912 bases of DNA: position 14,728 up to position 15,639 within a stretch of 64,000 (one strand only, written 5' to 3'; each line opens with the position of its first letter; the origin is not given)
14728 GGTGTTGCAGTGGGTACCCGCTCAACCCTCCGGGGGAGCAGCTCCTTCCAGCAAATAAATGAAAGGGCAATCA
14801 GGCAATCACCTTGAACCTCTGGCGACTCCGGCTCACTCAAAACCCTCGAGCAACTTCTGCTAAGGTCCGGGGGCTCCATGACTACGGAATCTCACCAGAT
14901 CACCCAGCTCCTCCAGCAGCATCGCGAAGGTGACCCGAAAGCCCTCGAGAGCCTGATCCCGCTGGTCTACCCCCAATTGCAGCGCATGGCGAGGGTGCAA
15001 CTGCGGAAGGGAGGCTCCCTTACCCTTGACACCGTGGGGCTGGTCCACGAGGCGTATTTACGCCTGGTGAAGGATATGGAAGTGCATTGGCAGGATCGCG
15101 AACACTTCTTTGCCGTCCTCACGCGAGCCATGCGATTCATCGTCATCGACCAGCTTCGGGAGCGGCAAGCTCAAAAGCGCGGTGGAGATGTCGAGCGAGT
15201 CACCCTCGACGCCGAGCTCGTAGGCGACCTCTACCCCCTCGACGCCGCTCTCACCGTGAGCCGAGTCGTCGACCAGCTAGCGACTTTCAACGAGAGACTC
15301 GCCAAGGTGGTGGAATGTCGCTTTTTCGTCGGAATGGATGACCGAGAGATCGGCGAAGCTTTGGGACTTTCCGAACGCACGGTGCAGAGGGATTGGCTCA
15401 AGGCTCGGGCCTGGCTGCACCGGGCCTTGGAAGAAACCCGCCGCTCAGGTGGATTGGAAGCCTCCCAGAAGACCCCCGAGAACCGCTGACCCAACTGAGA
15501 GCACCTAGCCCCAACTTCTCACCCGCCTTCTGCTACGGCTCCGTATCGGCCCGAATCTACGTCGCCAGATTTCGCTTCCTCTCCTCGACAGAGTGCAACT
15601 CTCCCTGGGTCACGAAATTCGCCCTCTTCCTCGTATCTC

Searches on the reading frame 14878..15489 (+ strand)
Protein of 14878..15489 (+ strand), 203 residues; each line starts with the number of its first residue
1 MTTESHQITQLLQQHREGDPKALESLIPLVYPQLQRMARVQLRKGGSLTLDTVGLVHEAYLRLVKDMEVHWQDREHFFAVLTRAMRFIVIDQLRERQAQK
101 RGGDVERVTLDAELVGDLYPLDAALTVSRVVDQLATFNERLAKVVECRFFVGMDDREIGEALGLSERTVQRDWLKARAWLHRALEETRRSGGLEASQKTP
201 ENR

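Call 11: search_protein_families(library=pfam, proteins=[window:14878-15489:+], max_evalue=0.01)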
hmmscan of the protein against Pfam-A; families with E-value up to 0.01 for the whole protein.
window:14878-15489:+ (203 aa): 6 families
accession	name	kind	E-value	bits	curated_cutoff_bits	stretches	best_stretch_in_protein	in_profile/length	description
PF07638.17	Sigma70_ECF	-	4.3e-49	167.4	21.1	1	6-185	2-184/185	ECF sigma factor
PF04545.22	Sigma70_r4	-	1.6e-05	24.7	24.1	1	134-170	2-38/50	Sigma-70, region 4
PF08281.18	Sigma70_r4_2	-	6.5e-05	22.9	25.7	1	133-180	7-54/54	Sigma-70, region 4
PF06530.18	Phage_antitermQ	-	0.00085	19.7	26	1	124-184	50-110/118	Phage antitermination protein Q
PF13384.12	HTH_23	-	0.0014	18.8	24.6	1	152-176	17-40/50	Homeodomain-like domain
PF20432.4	Xre-like-HTH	-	0.0018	19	25.8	1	152-176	23-45/63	Antitoxin Xre-like helix-turn-helix domain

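Call 13: find_encoding_contigs(protein=window:14878-15489:+, flank=10000, max_places=6)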
Protein window:14878-15489:+ (203 aa): 2 contigs read that carry it; 2 places shown.
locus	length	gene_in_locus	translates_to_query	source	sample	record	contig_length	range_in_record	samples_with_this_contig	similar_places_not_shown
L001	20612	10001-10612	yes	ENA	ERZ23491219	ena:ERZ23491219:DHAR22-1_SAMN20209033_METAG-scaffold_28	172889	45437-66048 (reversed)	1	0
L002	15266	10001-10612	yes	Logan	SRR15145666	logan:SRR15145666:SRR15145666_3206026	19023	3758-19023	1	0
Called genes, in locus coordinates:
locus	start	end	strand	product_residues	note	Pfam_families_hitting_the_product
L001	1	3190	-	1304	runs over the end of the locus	PF13620:CarboxypepD_reg (faint), PF18884:TSP3_bac, PF08309:LVIVD, PF17957:Big_7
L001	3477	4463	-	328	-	PF13646:HEAT_2 (faint)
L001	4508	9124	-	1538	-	PF02369:Big_1 (faint), PF09136:Glucodextran_B (weak), PF13620:CarboxypepD_reg, PF13715:CarbopepD_reg_2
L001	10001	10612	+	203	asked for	PF07638:Sigma70_ECF, PF04545:Sigma70_r4 (faint)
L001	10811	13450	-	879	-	PF00069:Pkinase, PF07714:PK_Tyr_Ser-Thr, PF03109:ABC1 (weak), PF13374:TPR_10 (weak), PF13424:TPR_12, PF13424:TPR_12, PF17874:TPR_MalT, PF13424:TPR_12, +6 more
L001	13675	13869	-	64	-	-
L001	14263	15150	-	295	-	-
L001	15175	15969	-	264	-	PF04542:Sigma70_r2, PF08281:Sigma70_r4_2, PF04545:Sigma70_r4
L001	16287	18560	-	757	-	PF00521:DNA_topoisoIV, PF03989:DNA_gyraseA_C (faint)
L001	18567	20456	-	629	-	PF02518:HATPase_c, PF00204:DNA_gyraseB, PF01751:Toprim, PF00986:DNA_gyraseB_C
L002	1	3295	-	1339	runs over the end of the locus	PF13620:CarboxypepD_reg (faint), PF18884:TSP3_bac, PF08309:LVIVD, PF17957:Big_7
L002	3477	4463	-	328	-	PF13646:HEAT_2 (faint)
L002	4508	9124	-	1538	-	PF02369:Big_1 (faint), PF09136:Glucodextran_B (weak), PF13620:CarboxypepD_reg, PF13715:CarbopepD_reg_2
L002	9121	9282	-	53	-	-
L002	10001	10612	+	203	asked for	PF07638:Sigma70_ECF, PF04545:Sigma70_r4 (faint)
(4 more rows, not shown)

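Call 36: find_related_loci(query=window:14878-15489:+, collection=genome_contigs, flank=6000)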
Query window:14878-15489:+ (203 aa) in genome_contigs; peptide patterns used: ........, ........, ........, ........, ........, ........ (x = any residue, [..] = any of these).
498 stretches matched a pattern; 143 encode a relative of the query (tblastn E <= 1e-3); the best 80 are kept; 80 distinct loci.
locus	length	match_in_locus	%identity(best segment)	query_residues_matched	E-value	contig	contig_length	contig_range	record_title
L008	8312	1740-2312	85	2-192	1e-105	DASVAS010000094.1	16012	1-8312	MAG TPA_asm: Thermoanaerobaculia bacterium isolate SMAG_U1959 k141_211544, whole genome shotgun sequence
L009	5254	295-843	72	3-200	4e-89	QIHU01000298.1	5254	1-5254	MAG: Acidobacteria bacterium isolate SZUA-115 Ga0063293_10029558, whole genome shotgun sequence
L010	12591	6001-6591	71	3-200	5e-89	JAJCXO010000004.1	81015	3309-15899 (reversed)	MAG: Acidobacteriota bacterium isolate OFTM223 OFTM223_3, whole genome shotgun sequence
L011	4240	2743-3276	51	8-184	6e-50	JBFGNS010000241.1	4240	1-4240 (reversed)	MAG: Thermoanaerobaculia bacterium isolate Mix_sand03.2021.01.Z.37 k141_2688355_length_4240_cov_20.5399, whole genome sh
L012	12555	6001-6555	47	8-191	4e-48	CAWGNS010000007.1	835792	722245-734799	MAG: Terriglobia bacterium isolate MFD05684.bin.1.401 genome assembly, contig: contig_28579, whole genome shotgun sequen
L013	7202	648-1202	45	7-190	8e-47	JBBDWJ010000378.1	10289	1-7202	MAG: Bryobacterales bacterium isolate LejiaD_62_10 Lejia_D_9803_length_10289_cov_6, whole genome shotgun sequence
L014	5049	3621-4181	47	1-184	2e-46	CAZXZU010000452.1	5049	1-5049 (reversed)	MAG TPA_asm: uncultured Heliomicrobium sp. isolate binchicken_co248_361 genome assembly, contig: NODE_30140_length_5049_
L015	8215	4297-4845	45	5-186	5e-46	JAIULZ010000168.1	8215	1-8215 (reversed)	MAG: Balneolales bacterium isolate PBR18_bin03A bin03A.contig0167, whole genome shotgun sequence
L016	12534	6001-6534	48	8-184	2e-45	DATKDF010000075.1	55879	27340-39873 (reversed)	MAG TPA_asm: Vicinamibacterales bacterium isolate SMAG_U14465 k141_3736243, whole genome shotgun sequence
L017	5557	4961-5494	47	8-184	3e-45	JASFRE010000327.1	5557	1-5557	MAG: Candidatus Eiseniibacteriota bacterium isolate D1103M02metaG_Bin_100 D1103M02metaG_FD_scaffold_8230_c1, whole genom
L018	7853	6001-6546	47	7-187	4e-44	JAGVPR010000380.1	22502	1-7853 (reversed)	MAG: Candidatus Eisenbacteria bacterium isolate DeMMO3_22 c_000000089891, whole genome shotgun sequence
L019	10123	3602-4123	50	7-182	9e-44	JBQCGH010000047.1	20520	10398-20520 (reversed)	MAG: Gemmatimonadales bacterium isolate bin251 k141_2126589, whole genome shotgun sequence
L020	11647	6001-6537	50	7-184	7e-44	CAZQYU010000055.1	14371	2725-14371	MAG TPA_asm: uncultured Thermoanaerobaculia bacterium isolate SRP214966_co3_119 genome assembly, contig: NODE_6424_lengt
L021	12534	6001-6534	47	8-184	9e-44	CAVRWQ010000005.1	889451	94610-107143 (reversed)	MAG: uncultured Acidobacteriota bacterium isolate MFD06229.bin.2.89 genome assembly, contig: contig_3589, whole genome s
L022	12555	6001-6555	47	8-186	1e-43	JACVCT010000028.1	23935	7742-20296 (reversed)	MAG: Gemmatimonadaceae bacterium isolate Desfum bin_10_GBBB08 NODE_250_length_23935_cov_2.735341, whole genome shotgun s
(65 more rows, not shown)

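Call 45: find_homologous_proteins(query=window:14878-15489:+, max_evalue=1e-40)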
Query window:14878-15489:+ (203 aa): 616 proteins with E <= 1e-40 among 8000 candidates; the best 120 are listed.
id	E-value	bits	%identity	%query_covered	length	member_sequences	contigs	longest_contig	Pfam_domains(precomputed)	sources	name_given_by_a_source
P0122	2.9e-127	440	100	100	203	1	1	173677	PF07638.18,PF04545.23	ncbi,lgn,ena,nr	ncbi:MAG: sigma-70 family RNA polymerase sigma factor [Deltaproteobacteria bacterium]|nr:sigma-70 fa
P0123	6.6e-99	347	82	97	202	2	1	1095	PF07638.18,PF04545.23,PF08281.19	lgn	-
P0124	9.8e-99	347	84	93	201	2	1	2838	PF07638.18,PF08281.19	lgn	-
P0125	3.6e-98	345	80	96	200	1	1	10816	PF07638.18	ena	-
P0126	5.9e-98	344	84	94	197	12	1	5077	PF07638.18,PF04545.23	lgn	-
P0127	9.0e-96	337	84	93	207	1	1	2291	PF07638.18,PF04545.23,PF08281.19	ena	-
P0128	7.1e-94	331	76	98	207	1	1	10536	PF13384.13,PF07638.18,PF06530.19,PF08281.19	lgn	-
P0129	2.5e-93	329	81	93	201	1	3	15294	PF07638.18,PF08281.19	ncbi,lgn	-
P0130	7.1e-93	328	82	91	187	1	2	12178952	PF07638.18,PF04545.23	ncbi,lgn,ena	-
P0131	1.3e-91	323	78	97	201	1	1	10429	PF07638.18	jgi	jgi:RNA polymerase sigma-70 factor (ECF subfamily)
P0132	8.0e-90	318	80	91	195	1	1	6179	PF13384.13,PF20432.5,PF07638.18,PF04545.23,PF06530.19,PF08281.19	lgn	-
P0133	4.9e-88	312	79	90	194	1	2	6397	PF07638.18,PF04545.23,PF08281.19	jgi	jgi:RNA polymerase sigma factor (TIGR02999 family)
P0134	1.2e-82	294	73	91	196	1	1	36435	PF07638.18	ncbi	-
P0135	2.6e-81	290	71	98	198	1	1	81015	PF07638.18,PF04545.23,PF08281.19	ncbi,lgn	-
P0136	5.8e-80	285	72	98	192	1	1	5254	PF13384.13,PF07638.18,PF06530.19,PF08281.19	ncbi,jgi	-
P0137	1.6e-61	225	62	88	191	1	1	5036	PF13384.13,PF07638.18,PF04545.23,PF08281.19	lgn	-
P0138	4.6e-60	221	61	88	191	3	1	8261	PF07638.18,PF04545.23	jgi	jgi:RNA polymerase sigma-70 factor, ECF subfamily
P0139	5.5e-59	217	57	92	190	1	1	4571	PF07638.18,PF08281.19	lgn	-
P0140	2.1e-58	215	57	89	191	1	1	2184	PF07638.18,PF04545.23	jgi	-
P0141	1.3e-57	213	56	90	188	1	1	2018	PF07638.18,PF08281.19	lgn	-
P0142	6.5e-57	210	55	89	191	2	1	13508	PF07638.18,PF08281.19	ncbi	-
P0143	2.8e-56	208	56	90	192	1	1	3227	PF07638.18,PF08281.19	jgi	jgi:RNA polymerase sigma factor (TIGR02999 family)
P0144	6.8e-55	204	53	93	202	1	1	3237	PF13384.13,PF07638.18,PF04545.23,PF08281.19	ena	-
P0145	1.3e-54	203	54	89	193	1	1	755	PF07638.18,PF04545.23,PF08281.19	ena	-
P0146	1.9e-54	202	55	89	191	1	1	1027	PF07638.18,PF04545.23,PF08281.19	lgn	-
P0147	8.2e-54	200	54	91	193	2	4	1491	PF07638.18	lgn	-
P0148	9.9e-54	200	53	88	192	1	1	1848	PF13384.13,PF07638.18,PF04545.23,PF08281.19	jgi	-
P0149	1.2e-53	200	54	90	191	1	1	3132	PF07638.18,PF08281.19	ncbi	-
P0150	1.7e-53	199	53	89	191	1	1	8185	PF07638.18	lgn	-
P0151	2.6e-53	199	52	90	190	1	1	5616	PF07638.18,PF08281.19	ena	-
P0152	3.5e-53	198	56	88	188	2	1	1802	PF07638.18,PF04545.23,PF08281.19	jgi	jgi:RNA polymerase sigma factor (TIGR02999 family)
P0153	3.9e-53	198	54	91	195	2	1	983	PF07638.18,PF08281.19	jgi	jgi:RNA polymerase sigma factor (TIGR02999 family)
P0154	8.2e-53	197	53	89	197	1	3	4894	PF07638.18,PF04545.23,PF08281.19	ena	-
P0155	8.6e-53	197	53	88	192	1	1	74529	PF13384.13,PF07638.18,PF04545.23,PF08281.19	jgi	jgi:RNA polymerase sigma factor (TIGR02999 family)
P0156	1.4e-52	196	52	91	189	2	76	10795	PF07638.18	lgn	-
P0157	4.3e-52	195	52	91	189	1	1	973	PF13384.13,PF07638.18,PF04545.23,PF08281.19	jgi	-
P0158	2.2e-51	192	53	90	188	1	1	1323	PF07638.18,PF08281.19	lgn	-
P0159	4.5e-51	191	51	98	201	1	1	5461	PF07638.18,PF04545.23,PF08281.19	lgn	-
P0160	4.8e-51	191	53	90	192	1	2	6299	PF07638.18,PF08281.19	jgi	jgi:RNA polymerase sigma factor (TIGR02999 family)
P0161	3.0e-50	189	51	90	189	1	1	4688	PF07638.18,PF04545.23,PF08281.19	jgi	jgi:RNA polymerase sigma factor (TIGR02999 family)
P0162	4.0e-50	188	51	91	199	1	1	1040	PF07638.18,PF04545.23,PF08281.19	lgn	-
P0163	5.5e-50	188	51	90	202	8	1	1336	PF07638.18,PF04545.23,PF08281.19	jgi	-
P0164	6.9e-50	187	53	89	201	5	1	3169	PF07638.18,PF04545.23,PF08281.19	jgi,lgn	jgi:RNA polymerase sigma factor (TIGR02999 family)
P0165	1.1e-49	187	52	89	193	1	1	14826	PF07638.18,PF08281.19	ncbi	-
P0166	1.4e-49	186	52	89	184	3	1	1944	PF07638.18,PF04545.23,PF08281.19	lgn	-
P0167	1.5e-49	186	51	86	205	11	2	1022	PF13384.13,PF07638.18,PF04545.23,PF08281.19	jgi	jgi:RNA polymerase sigma factor (TIGR02999 family)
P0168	1.7e-49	186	52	89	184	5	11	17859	PF07638.18,PF08281.19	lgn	-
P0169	1.7e-49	186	48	93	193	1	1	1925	PF07638.18,PF08281.19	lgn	-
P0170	3.5e-49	185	54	88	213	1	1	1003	PF07638.18,PF04545.23,PF08281.19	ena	-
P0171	3.7e-49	185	51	88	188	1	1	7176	PF13384.13,PF07638.18,PF04545.23,PF08281.19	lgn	-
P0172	4.3e-49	185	52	89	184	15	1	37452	PF07638.18,PF08281.19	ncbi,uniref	ncbi:ECF-type sigma factor [Pseudoxanthomonas sp. UTMC 1351]|uniref:ECF-type sigma factor n=1 Tax=Ps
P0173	7.6e-49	184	50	91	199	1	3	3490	PF07638.18,PF04545.23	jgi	jgi:RNA polymerase sigma factor (TIGR02999 family)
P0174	8.0e-49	184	51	95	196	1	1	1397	PF07638.18,PF08281.19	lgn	-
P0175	8.3e-49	184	52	86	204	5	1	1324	PF13384.13,PF07638.18,PF04545.23,PF08281.19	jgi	jgi:RNA polymerase sigma factor (TIGR02999 family)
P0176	8.5e-49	184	50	89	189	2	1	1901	PF07638.18,PF04545.23,PF08281.19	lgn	-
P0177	8.8e-49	184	50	89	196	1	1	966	PF07638.18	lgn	-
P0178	1.6e-48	183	49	89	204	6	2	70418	PF07638.18,PF04545.23,PF08281.19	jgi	jgi:RNA polymerase sigma factor (TIGR02999 family)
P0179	2.0e-48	183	50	95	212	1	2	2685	PF07638.18,PF04545.23,PF08281.19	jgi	jgi:RNA polymerase sigma factor (TIGR02999 family)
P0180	2.5e-48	182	47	94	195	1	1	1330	PF07638.18,PF08281.19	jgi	jgi:RNA polymerase sigma factor (TIGR02999 family)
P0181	4.2e-48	182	49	91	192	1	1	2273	PF07638.18,PF04545.23,PF08281.19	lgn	-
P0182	4.8e-48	181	52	89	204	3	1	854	PF07638.18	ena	-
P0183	5.0e-48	181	49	94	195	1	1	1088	PF07638.18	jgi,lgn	jgi:RNA polymerase sigma factor (TIGR02999 family)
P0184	5.3e-48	181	51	86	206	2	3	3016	PF13384.13,PF07638.18,PF04545.23,PF08281.19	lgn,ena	-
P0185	6.8e-48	181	50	91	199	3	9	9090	PF07638.18,PF04545.23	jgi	jgi:RNA polymerase sigma factor (TIGR02999 family)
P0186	8.8e-48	181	50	91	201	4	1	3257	PF07638.18,PF04545.23,PF08281.19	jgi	jgi:RNA polymerase sigma factor (TIGR02999 family)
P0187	1.6e-47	180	49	100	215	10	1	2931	PF07638.18,PF04545.23,PF08281.19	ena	-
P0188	1.8e-47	179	51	88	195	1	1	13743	PF07638.18,PF04545.23,PF08281.19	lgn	-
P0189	2.1e-47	179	53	88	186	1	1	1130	PF07638.18,PF04545.23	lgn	-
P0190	2.2e-47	179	55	87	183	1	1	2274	PF07638.18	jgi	-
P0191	2.4e-47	179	53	89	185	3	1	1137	PF07638.18,PF08281.19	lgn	-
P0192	2.6e-47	179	56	87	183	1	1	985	PF07638.18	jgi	jgi:RNA polymerase sigma factor (TIGR02999 family)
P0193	2.7e-47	179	52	89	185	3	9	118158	PF07638.18,PF08281.19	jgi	jgi:RNA polymerase sigma factor (TIGR02999 family)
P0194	3.1e-47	179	48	99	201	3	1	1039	PF07638.18,PF04545.23,PF08281.19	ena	-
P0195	3.3e-47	179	55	88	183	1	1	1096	PF07638.18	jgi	-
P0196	3.5e-47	179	50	89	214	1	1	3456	PF07638.18,PF04545.23,PF08281.19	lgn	-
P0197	3.7e-47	178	52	90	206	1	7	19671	PF07638.18,PF08281.19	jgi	jgi:RNA polymerase sigma factor (TIGR02999 family)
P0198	4.2e-47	178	52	90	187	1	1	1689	PF07638.18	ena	-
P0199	4.7e-47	178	51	87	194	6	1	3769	PF07638.18,PF04545.23,PF08281.19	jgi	jgi:RNA polymerase sigma factor (TIGR02999 family)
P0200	4.8e-47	178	52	89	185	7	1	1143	PF07638.18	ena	-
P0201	4.9e-47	178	49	90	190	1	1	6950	PF07638.18,PF04545.23,PF08281.19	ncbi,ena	-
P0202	5.2e-47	178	50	89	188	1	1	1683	PF07638.18,PF04545.23,PF08281.19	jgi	jgi:RNA polymerase sigma factor (TIGR02999 family)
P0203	5.5e-47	178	49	98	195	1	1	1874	PF07638.18,PF08281.19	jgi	jgi:RNA polymerase sigma factor (TIGR02999 family)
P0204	7.0e-47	178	50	88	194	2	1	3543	PF07638.18,PF04545.23,PF08281.19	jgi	jgi:RNA polymerase sigma factor (TIGR02999 family)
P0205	8.8e-47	177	51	88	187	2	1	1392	PF07638.18,PF08281.19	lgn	-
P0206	8.9e-47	177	50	88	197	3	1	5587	PF13384.13,PF07638.18,PF04545.23,PF08281.19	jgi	-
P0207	9.5e-47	177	51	89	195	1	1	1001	PF07638.18,PF08281.19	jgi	jgi:RNA polymerase sigma factor (TIGR02999 family)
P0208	1.0e-46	177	51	86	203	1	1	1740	PF07638.18,PF08281.19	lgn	-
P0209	1.1e-46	177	53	88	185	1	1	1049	PF07638.18,PF04545.23,PF08281.19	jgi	jgi:RNA polymerase sigma factor (TIGR02999 family)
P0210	1.2e-46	177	51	93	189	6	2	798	PF07638.18,PF04545.23,PF08281.19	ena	-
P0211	1.5e-46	176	50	91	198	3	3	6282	PF07638.18,PF08281.19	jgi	jgi:RNA polymerase sigma factor (TIGR02999 family)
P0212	1.6e-46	176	50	89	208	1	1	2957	PF07638.18,PF04545.23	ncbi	-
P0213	2.0e-46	176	49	94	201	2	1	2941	PF07638.18,PF04545.23,PF08281.19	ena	-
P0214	2.2e-46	176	51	87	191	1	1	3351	PF07638.18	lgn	-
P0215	2.3e-46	176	50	90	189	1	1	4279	PF07638.18,PF04545.23,PF08281.19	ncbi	-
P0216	2.3e-46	176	51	89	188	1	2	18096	PF07638.18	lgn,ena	-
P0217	2.5e-46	176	51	90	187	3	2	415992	PF07638.18,PF04545.23,PF08281.19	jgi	jgi:RNA polymerase sigma factor (TIGR02999 family)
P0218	2.8e-46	176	51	86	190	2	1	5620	PF07638.18,PF08281.19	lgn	-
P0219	3.4e-46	175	54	89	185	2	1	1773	PF07638.18,PF08281.19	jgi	-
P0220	3.7e-46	175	49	97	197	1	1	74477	PF07638.18,PF04545.23,PF08281.19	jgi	-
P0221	3.8e-46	175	46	90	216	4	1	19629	PF07638.18,PF08281.19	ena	-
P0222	4.4e-46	175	52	87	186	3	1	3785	PF07638.18,PF04545.23,PF08281.19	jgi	jgi:RNA polymerase sigma-70 factor, ECF subfamily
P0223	4.7e-46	175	50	88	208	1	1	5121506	PF07638.18,PF04545.23,PF08281.19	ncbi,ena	-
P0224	5.3e-46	175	50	93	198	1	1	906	PF07638.18,PF08281.19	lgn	-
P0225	5.8e-46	175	49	92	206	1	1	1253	PF07638.18,PF08281.19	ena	-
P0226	6.6e-46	174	49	92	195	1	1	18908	PF07638.18,PF04545.23,PF08281.19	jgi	jgi:RNA polymerase sigma factor (TIGR02999 family)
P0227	6.9e-46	174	50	89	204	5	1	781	PF07638.18,PF04545.23,PF08281.19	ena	-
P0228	7.0e-46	174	48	91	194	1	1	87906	PF07638.18,PF04545.23,PF08281.19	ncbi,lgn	-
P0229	7.0e-46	174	52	88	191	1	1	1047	PF07638.18,PF08281.19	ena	-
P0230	7.2e-46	174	51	88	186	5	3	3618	PF07638.18,PF04545.23,PF08281.19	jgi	jgi:RNA polymerase sigma factor (TIGR02999 family)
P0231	7.3e-46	174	50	89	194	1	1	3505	PF07638.18,PF04545.23,PF08281.19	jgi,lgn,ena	-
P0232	7.8e-46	174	50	87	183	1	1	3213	PF07638.18,PF04545.23,PF08281.19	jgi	jgi:RNA polymerase sigma factor (TIGR02999 family)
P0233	8.0e-46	174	51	87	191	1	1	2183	PF07638.18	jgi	jgi:RNA polymerase sigma factor (TIGR02999 family)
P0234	8.5e-46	174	52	88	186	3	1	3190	PF07638.18,PF04545.23,PF08281.19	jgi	jgi:RNA polymerase sigma factor (TIGR02999 family)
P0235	9.4e-46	174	53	88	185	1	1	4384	PF07638.18,PF04545.23,PF08281.19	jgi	jgi:RNA polymerase sigma factor (TIGR02999 family)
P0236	9.6e-46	174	48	89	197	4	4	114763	PF07638.18,PF04545.23,PF08281.19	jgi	jgi:RNA polymerase sigma factor (TIGR02999 family)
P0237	1.0e-45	174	50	91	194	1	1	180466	PF07638.18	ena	-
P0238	1.2e-45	174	47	100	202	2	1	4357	PF07638.18,PF04545.23,PF08281.19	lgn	-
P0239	1.2e-45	174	48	89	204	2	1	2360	PF07638.18,PF04545.23,PF08281.19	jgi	jgi:RNA polymerase sigma factor (TIGR02999 family)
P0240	1.3e-45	173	50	89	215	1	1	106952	PF07638.18,PF08281.19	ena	-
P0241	1.4e-45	173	50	89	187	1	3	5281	PF07638.18,PF04545.23,PF08281.19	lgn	-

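Call 46: find_encoding_contigs(protein=P0123, flank=6000, max_places=4)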
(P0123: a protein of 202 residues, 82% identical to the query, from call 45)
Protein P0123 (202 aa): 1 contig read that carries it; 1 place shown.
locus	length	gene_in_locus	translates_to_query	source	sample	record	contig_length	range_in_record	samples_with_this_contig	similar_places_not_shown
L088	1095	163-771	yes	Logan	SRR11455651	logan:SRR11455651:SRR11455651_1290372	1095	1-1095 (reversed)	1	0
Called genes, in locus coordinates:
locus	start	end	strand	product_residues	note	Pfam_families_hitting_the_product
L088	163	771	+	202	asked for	PF07638:Sigma70_ECF, PF04545:Sigma70_r4 (faint), PF08281:Sigma70_r4_2 (weak)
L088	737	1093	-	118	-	?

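Call 47: find_encoding_contigs(protein=P0124, flank=6000, max_places=4)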
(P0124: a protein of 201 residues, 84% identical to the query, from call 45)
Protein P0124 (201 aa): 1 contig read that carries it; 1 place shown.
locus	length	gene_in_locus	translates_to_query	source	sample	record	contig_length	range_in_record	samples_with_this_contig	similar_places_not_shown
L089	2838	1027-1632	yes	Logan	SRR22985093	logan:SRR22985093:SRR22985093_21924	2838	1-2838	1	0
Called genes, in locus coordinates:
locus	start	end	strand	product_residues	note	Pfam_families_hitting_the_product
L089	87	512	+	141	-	PF01909:NTP_transf_2, PF18765:Polbeta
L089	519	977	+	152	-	PF01934:HepT-like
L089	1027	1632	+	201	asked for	PF07638:Sigma70_ECF, PF08281:Sigma70_r4_2 (weak)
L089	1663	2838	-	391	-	?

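Call 48: find_encoding_contigs(protein=P0126, flank=6000, max_places=4)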
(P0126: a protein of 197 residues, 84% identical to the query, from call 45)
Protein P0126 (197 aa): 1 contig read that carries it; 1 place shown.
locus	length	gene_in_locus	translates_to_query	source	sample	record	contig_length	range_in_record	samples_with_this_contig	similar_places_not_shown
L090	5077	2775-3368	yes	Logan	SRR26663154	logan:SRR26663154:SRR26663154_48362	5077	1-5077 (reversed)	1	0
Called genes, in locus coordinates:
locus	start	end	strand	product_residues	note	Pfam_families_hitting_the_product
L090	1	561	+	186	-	?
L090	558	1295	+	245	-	-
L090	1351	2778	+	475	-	-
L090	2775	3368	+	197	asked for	PF07638:Sigma70_ECF, PF04545:Sigma70_r4 (faint)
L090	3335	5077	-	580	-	?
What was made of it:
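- Tried and rejected: It was not among the hits; the three closest hits fetched (P0123, P0124, P0126) come from other organisms with compact, element-free loci (calls 45-48).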

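Call 63: search_protein_families(library=ncbifam, proteins=[window:14878-15489:+], max_evalue=0.01)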
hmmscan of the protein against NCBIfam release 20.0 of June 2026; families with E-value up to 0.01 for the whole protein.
window:14878-15489:+ (203 aa): 26 families (the best 25 are shown)
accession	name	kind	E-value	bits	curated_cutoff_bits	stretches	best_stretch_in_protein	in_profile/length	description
TIGR02999.1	Sig-70_X6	subfamily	3.4e-54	183.5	126.15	1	6-184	2-182/183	ECF-type sigma factor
TIGR02937.1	sigma70-ECF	superfamily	1.7e-15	57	42.9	1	22-184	2-165/165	sigma-70 family RNA polymerase sigma factor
TIGR02984.1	Sig-70_plancto1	subfamily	1.1e-09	38.2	183.75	2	127-182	131-186/189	RNA polymerase sigma-70 factor, Planctomycetaceae-specific subfamily 1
NF007227.0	PRK09645.1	subfamily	1.4e-07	31.5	202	1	55-187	43-173/177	sigma-70 family RNA polymerase sigma factor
NF058625.1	sigma_PG0214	equivalog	2.1e-07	30.8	130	1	55-189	34-166/170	GFO_1088 family ECF-type sigma factor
NF009165.0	PRK12512.1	equivalog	6.7e-07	29.1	198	1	3-185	4-173/184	RNA polymerase sigma factor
NF007230.0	PRK09648.1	subfamily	7.8e-07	29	209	1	2-188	7-186/195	RNA polymerase sigma factor ShbA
NF008888.0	PRK11922.1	equivalog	1.9e-06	27.7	204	1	7-186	16-198/231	RNA polymerase sigma factor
NF040705.1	sigma_mbnA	exception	1e-05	25.3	350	1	52-195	26-169/272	methanobactin precursor domain-containing sigma factor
NF007216.0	PRK09638.1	equivalog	1.7e-05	24.6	194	1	9-184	6-174/180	RNA polymerase sigma factor SigY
TIGR02985.1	Sig70_bacteroi1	subfamily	2.6e-05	24.5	126.4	1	57-183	33-161/162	RNA polymerase sigma-70 factor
NF009166.1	PRK12513.1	equivalog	0.00011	22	206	1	5-187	6-189/193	RNA polymerase sigma factor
NF009172.0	PRK12519.1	subfamily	0.00012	21.7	222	1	55-185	59-190/194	RNA polymerase sigma factor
NF009184.0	PRK12532.1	equivalog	0.00022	21.2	276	0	31-103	15-83/195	RNA polymerase sigma factor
NF009191.0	PRK12539.1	subfamily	0.00056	19.5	171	1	1-167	1-162/185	sigma-70 family RNA polymerase sigma factor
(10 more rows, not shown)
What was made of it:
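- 14878..15489 (+): ECF sigma factor (PF07638 / TIGR02999), convergent with the kinase. It is a neighbour of the element, not part of it. calls 11, 13, 63
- On Invertible segment (inverton / phase-variation switch): Genes within about 10 kb are surface proteins, a HEAT-repeat protein, two sigma factors, an anti-sigma factor, the kinase, gyrA and gyrB (calls 11, 13, 63).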
